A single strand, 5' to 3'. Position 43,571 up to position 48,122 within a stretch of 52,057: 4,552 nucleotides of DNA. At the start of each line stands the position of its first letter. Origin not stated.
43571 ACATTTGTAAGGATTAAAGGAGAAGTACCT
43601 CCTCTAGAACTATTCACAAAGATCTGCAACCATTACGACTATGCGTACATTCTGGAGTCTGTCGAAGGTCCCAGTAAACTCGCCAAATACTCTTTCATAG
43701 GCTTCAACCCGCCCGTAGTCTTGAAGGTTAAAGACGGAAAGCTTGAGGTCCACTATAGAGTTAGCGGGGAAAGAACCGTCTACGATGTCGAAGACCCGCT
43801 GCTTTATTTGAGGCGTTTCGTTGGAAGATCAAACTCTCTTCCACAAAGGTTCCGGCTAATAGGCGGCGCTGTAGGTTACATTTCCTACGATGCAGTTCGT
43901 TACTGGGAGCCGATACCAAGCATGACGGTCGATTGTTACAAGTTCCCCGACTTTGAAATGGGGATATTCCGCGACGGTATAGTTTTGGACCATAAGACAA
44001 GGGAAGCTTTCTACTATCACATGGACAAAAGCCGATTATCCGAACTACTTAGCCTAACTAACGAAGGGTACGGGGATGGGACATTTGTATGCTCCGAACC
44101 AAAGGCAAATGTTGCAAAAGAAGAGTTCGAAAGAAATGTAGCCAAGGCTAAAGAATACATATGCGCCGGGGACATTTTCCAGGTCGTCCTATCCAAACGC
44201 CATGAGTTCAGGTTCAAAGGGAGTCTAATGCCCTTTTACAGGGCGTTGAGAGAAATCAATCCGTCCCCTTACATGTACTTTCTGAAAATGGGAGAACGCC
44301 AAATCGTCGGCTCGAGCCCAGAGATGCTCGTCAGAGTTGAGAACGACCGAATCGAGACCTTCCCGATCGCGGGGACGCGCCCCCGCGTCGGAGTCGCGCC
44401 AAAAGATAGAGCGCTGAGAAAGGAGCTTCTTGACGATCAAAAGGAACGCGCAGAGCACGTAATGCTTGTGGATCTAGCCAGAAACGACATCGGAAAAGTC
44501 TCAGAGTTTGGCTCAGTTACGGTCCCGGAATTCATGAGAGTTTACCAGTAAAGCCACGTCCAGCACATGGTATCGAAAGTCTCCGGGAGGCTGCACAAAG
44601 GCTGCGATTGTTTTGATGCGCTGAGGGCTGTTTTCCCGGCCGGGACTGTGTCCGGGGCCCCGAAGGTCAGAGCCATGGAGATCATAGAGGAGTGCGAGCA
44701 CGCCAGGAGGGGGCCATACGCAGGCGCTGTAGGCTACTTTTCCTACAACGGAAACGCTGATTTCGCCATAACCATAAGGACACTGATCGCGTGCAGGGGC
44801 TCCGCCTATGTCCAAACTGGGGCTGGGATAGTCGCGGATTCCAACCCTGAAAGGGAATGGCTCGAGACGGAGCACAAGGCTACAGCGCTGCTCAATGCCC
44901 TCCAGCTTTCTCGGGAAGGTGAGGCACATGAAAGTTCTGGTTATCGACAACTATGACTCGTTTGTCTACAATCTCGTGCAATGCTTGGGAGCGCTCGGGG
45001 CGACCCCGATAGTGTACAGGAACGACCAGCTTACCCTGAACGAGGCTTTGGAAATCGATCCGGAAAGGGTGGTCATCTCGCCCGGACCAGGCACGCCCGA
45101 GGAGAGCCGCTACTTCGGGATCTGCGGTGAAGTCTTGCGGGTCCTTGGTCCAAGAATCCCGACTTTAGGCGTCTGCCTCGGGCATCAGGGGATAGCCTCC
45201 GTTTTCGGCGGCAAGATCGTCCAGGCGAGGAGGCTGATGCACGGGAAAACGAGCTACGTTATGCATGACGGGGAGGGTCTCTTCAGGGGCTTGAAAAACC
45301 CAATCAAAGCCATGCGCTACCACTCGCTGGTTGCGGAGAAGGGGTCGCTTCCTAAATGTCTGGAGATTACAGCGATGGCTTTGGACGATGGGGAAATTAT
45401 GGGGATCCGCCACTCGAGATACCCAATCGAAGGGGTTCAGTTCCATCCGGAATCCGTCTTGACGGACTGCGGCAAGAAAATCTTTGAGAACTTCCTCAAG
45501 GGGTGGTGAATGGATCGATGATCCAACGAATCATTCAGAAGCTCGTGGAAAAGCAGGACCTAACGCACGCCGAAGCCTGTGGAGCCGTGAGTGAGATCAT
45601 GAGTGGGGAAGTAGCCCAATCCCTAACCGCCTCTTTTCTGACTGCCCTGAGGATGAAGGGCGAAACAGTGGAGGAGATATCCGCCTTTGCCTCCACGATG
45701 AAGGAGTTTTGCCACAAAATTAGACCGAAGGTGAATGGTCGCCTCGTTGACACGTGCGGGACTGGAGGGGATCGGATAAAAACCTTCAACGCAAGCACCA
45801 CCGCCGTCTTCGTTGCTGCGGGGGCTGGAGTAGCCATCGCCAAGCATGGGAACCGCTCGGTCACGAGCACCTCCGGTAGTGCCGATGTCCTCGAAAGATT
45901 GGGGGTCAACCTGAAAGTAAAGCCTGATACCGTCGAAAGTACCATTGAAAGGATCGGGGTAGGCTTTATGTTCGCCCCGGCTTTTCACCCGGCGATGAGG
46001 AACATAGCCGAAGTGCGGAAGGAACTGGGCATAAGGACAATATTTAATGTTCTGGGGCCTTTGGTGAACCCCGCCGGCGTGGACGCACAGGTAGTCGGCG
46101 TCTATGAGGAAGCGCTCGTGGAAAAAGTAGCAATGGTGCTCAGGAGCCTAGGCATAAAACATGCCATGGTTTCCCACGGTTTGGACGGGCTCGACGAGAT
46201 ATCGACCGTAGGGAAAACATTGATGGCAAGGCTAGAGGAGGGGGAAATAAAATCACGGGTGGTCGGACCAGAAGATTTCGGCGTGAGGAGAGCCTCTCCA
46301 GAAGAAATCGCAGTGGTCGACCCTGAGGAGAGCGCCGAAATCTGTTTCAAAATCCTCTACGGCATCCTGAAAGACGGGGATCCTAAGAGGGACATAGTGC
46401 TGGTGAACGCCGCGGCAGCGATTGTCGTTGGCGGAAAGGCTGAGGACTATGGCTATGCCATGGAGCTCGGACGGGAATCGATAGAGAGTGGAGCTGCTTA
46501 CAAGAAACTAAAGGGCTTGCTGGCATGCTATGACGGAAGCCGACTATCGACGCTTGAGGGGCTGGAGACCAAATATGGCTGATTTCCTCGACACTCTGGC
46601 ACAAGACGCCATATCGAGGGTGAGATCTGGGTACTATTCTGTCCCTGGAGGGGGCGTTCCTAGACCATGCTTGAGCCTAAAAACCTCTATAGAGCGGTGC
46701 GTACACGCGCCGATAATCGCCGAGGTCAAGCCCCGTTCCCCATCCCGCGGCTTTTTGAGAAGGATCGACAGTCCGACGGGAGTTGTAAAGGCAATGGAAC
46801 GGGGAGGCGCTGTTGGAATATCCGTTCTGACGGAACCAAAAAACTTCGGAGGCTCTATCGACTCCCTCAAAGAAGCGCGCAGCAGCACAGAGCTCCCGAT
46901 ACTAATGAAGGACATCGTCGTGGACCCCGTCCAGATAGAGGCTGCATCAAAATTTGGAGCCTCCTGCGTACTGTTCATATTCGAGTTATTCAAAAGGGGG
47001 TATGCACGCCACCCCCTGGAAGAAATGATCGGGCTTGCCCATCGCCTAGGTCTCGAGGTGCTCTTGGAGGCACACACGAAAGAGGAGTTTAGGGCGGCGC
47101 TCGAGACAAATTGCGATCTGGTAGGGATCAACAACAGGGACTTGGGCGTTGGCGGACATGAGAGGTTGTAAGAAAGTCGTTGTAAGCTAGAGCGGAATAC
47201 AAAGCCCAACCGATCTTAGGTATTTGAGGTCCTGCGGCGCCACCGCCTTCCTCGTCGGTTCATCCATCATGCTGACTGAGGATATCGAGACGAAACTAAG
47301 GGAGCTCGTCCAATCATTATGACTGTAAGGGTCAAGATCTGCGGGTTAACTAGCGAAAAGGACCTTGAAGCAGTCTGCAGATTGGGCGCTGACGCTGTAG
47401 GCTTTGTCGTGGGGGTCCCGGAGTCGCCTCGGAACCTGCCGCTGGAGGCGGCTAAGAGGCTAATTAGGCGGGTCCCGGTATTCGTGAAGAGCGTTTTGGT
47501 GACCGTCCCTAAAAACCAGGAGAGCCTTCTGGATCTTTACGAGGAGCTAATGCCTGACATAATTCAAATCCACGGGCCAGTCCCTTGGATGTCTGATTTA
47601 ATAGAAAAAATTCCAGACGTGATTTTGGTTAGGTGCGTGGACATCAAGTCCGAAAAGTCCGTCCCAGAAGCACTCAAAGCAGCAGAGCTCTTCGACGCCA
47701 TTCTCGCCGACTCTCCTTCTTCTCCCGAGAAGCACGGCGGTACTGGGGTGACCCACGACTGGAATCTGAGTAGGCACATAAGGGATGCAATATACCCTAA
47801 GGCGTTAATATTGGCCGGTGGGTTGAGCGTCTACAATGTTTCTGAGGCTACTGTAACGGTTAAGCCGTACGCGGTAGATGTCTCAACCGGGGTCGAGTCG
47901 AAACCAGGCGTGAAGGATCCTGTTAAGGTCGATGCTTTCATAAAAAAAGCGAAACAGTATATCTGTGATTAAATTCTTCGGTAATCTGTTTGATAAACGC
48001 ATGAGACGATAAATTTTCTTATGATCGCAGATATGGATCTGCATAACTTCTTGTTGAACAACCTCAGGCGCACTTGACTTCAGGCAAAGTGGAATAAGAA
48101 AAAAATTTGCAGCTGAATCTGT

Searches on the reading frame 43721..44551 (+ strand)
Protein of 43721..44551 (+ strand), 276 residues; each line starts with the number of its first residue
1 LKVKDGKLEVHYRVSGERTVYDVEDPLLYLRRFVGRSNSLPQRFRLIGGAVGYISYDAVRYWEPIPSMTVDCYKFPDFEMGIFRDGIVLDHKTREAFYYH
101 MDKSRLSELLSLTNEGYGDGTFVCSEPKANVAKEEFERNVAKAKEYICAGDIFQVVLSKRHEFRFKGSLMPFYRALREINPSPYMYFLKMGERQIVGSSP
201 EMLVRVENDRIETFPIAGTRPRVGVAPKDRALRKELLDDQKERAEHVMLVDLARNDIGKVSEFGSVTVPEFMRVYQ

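Call 9: search_protein_families(library=pfam, proteins=[window:43721-44551:+], max_evalue=0.001)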
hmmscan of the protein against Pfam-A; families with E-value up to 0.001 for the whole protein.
window:43721-44551:+ (276 aa): 2 families
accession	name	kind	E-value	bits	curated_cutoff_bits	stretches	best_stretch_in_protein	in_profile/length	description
PF00425.24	Chorismate_bind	-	1.4e-43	149.7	27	1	133-274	2-145/257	chorismate binding enzyme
PF04715.19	Anth_synt_I_N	-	1.1e-16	61.8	23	1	2-97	43-139/140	Anthranilate synthase component I, N terminal region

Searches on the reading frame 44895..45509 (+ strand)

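Call 9: search_protein_families(library=pfam, proteins=[window:44895-45509:+], max_evalue=0.001)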
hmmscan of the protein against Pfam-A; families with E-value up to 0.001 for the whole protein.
window:44895-45509:+ (204 aa): 2 families
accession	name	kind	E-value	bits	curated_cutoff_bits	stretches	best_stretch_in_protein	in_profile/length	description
PF00117.34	GATase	-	9.7e-56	188.9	22.8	1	15-202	1-188/190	Glutamine amidotransferase class-I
PF07722.19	Peptidase_C26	-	3.5e-08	33.9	20.5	1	84-186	102-219/219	Peptidase C26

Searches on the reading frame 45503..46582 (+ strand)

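Call 9: search_protein_families(library=pfam, proteins=[window:45503-46582:+], max_evalue=0.001)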
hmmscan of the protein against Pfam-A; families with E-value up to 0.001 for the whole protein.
window:45503-46582:+ (359 aa): 2 families
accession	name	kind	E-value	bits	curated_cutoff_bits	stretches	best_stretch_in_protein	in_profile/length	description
PF00591.27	Glycos_transf_3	-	6e-89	298.5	27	1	79-333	2-253/253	Glycosyl transferase family, a/b domain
PF02885.22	Glycos_trans_3N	-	9e-22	77.1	26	1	9-70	2-63/63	Glycosyl transferase family, helical bundle domain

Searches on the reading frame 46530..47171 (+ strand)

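Call 9: search_protein_families(library=pfam, proteins=[window:46530-47171:+], max_evalue=0.001)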
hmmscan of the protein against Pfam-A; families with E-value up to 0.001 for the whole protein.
window:46530-47171:+ (213 aa): 1 family
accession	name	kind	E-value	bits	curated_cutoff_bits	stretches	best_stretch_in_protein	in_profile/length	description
PF00218.27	IGPS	-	1.7e-42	145.8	27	1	45-205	32-189/254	Indole-3-glycerol phosphate synthase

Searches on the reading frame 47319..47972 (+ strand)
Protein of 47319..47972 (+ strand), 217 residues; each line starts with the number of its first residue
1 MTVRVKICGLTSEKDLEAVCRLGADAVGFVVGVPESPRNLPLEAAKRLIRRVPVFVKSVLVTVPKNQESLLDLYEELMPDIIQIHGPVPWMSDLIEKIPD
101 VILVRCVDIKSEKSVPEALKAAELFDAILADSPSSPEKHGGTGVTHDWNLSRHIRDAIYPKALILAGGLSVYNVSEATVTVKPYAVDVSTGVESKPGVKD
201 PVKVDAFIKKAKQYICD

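Call 9: search_protein_families(library=pfam, proteins=[window:47319-47972:+], max_evalue=0.001)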
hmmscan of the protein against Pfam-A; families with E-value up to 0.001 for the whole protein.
window:47319-47972:+ (217 aa): 1 family
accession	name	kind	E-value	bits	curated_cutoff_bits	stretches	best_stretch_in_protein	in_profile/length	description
PF00697.28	PRAI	-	2.3e-32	112.7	22.7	1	5-209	1-192/193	N-(5'phosphoribosyl)anthranilate (PRA) isomerase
